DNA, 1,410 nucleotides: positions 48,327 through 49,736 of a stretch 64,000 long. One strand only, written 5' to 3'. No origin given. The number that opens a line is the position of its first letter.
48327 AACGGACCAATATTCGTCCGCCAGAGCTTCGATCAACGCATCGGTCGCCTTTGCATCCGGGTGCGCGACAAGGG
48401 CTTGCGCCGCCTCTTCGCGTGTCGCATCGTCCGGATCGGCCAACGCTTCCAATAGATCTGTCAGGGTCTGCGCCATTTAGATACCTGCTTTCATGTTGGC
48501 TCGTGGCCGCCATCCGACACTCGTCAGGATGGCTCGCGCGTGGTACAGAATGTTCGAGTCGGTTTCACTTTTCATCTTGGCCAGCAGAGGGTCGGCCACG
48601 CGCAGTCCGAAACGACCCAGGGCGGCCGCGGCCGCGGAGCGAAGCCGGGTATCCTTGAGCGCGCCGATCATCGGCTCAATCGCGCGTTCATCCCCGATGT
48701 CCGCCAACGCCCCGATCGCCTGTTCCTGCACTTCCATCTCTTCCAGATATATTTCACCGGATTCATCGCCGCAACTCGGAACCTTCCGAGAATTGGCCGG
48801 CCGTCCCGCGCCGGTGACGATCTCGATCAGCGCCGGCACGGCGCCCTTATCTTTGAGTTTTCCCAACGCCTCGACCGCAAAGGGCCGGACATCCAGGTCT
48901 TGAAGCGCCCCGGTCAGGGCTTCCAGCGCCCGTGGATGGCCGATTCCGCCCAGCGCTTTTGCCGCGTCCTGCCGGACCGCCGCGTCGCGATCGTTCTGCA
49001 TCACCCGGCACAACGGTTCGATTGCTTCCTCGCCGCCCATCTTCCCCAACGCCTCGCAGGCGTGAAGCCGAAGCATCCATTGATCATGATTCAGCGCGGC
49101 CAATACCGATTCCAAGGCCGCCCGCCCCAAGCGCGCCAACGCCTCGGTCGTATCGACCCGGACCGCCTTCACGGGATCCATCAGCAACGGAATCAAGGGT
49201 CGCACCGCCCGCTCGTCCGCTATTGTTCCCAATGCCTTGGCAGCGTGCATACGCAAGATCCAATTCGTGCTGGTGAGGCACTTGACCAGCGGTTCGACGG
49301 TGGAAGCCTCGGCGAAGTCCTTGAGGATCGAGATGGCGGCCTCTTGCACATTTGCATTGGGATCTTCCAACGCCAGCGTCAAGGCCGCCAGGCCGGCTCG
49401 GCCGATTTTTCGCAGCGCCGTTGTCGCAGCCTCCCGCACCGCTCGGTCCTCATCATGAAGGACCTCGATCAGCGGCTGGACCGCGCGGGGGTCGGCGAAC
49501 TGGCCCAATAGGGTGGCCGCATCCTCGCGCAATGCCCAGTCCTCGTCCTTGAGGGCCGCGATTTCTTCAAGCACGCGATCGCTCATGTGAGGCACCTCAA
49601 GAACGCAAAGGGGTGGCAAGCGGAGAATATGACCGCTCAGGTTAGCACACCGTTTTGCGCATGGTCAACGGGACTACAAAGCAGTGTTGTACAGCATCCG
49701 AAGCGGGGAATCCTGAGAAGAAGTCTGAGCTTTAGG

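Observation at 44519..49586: Five tandem, tightly packed genes made almost entirely of PBS-lyase-type HEAT repeats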

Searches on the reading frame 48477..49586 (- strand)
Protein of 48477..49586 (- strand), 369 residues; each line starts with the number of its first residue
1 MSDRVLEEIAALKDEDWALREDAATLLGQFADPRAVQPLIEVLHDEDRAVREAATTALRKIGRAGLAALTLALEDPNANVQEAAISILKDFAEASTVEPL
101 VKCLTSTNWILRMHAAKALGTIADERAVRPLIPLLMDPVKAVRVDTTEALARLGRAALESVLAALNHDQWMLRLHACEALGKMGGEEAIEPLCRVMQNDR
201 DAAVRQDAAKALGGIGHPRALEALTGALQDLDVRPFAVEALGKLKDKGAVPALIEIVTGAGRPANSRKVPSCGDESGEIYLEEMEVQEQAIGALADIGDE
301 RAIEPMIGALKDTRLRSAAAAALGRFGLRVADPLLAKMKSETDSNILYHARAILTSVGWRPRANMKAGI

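Call 3: search_protein_families(library=pfam, proteins=[window:48477-49586:-], max_evalue=0.01)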
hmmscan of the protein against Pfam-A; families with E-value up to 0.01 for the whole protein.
window:48477-49586:- (369 aa): 16 families
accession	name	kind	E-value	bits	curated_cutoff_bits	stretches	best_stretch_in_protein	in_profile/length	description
PF13646.12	HEAT_2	-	1.4e-58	195.6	27.7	5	67-151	2-88/88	HEAT repeats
PF03130.22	HEAT_PBS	-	5.9e-37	122.3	20.9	4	204-230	1-27/27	PBS lyase HEAT-like repeat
PF02985.28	HEAT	-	1.1e-29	100.1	23.5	0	98-123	3-28/31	HEAT repeat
PF00514.29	Arm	-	2.3e-14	53.2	20.6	1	33-61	11-39/41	Armadillo/beta-catenin-like repeat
PF13513.12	HEAT_EZ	-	3.6e-14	53.3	27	1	109-153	1-55/55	HEAT-like repeat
PF11791.14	Aconitase_B_N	-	1.1e-10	42.2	25.8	0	158-212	65-116/153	Aconitate B N-terminal domain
PF24714.1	TOR1L1_N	-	1.3e-06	28.5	43.3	0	95-125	211-241/281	TORTIFOLIA1 N-terminal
PF12717.13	Cnd1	-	4.8e-06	27.1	26.4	1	36-95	23-89/162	non-SMC mitotic condensation complex subunit 1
PF21581.3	SCD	-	5e-05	24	27.5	0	30-61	26-57/75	Stromalin conservative domain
PF21547.3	TTI1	-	0.00019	21.7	27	0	99-124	3-28/90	TELO2-interacting protein 1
PF12755.13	Vac14_Fab1_bd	-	0.00054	21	22.1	0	59-123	3-55/97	Vacuolar 14 Fab1-binding region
PF25786.1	HEAT_GCN1_C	-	0.00057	20.4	27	0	32-95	25-98/151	GCN1-like, C-terminal HEAT repeats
PF21040.3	CEP104-like_TOG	-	0.00058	20.6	24.3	0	16-92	23-84/208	Centrosomal protein CEP104-like, TOG domain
PF25151.1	TPR_Trm732_C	-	0.00067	20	27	0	94-132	95-134/159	Trm732, C-terminal TPR repeats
PF01602.26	Adaptin_N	-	0.0018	17.4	37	0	34-105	265-343/524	Adaptin N terminal region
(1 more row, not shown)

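Call 4: search_protein_families(library=ncbifam, proteins=[window:48477-49586:-], max_evalue=0.01)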
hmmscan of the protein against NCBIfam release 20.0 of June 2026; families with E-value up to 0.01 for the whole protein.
window:48477-49586:- (369 aa): 11 families
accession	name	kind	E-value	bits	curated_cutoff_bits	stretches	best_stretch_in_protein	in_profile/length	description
NF058502.1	phyc_lyase_CpcE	equivalog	2.7e-31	109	330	3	13-73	52-113/260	C-phycocyanin alpha-cysteine-84 phycocyanobilin lyase subunit CpcE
NF045915.1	PhycobilmeDegNblB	equivalog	1.1e-27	97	300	5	83-169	118-204/214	phycobilisome degradation protein NblB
NF010374.0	PRK13800.1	equivalog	4.8e-17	61.5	1196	1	11-250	630-872/898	fumarate reductase/succinate dehydrogenase flavoprotein subunit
NF058515.1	phyc_lyase_CpcF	equivalog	2.4e-14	53.4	220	2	114-216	18-120/200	C-phycocyanin alpha-cysteine-84 phycocyanobilin lyase subunit CpcF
NF007244.0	PRK09687.1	equivalog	5.5e-09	35.7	275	0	70-231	98-266/285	putative lyase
NF045662.1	DVU0298_fam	equivalog_domain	1.2e-08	34.7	75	0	85-125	15-55/213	DVU0298 family protein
TIGR02270.1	TIGR02270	subfamily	1.5e-07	30.8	206.8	1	72-256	94-277/410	TIGR02270 family protein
NF058505.1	phyc_lyase_CpeY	equivalog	7.5e-07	28.1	600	0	4-112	116-226/419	C-phycoerythrin alpha-cysteine-82 phycoerythrobilin lyase CpeY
NF006501.0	PRK08937.3-1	equivalog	5.1e-05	23.4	310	1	158-326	34-187/191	adenylosuccinate lyase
NF006690.0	PRK09238.1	equivalog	0.00047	18.2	782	0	20-94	85-155/852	bifunctional aconitate hydratase 2/2-methylisocitrate dehydratase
TIGR00117.1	acnB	equivalog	0.00087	17.2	1287.2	0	21-61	84-124/844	bifunctional aconitate hydratase 2/2-methylisocitrate dehydratase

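Call 43: search_protein_families(library=padloc, proteins=[window:48477-49586:-], max_evalue=0.01)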
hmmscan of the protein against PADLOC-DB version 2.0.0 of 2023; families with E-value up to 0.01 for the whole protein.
window:48477-49586:- (369 aa): 4 families
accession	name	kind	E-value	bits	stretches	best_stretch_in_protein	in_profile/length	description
PDLC02919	HEAT-ARM_XIII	-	9.9e-26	87.5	4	12-112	333-435/1972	-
PDLC01150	HEAT_CxxC_PDDEXK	-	1.7e-07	28.8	1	174-272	41-135/288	HEAT_CxxC_PD-DEXK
PDLC02973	WGR_XIII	-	7e-07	26.1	1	156-226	128-198/973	-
PDLC03925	OloA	-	0.0051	14.1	0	46-209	114-265/596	-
